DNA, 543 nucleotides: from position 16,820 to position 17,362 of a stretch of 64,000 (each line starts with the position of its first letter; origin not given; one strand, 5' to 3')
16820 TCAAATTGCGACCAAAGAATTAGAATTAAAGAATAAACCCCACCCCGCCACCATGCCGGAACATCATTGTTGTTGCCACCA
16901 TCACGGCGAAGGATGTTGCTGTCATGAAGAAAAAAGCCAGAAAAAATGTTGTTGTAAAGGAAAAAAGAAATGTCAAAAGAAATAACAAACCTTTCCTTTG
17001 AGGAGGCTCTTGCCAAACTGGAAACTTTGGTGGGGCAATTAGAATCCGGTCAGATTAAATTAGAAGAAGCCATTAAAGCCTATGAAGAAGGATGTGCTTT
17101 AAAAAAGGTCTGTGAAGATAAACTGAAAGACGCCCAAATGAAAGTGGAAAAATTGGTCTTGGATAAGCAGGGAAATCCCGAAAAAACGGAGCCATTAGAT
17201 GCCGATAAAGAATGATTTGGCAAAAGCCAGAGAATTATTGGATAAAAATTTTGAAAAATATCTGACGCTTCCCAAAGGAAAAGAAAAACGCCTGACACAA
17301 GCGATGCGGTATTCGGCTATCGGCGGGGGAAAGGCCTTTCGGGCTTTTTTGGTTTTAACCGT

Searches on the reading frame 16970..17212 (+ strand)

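Call 85: search_protein_families(library=pfam, proteins=[window:16970-17212:+], max_evalue=0.001)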
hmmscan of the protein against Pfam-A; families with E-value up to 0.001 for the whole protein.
window:16970-17212:+ (81 aa): 1 family
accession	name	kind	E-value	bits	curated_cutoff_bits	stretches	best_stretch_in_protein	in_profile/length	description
PF02609.21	Exonuc_VII_S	-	8e-19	67.9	24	1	10-61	1-52/52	Exonuclease VII small subunit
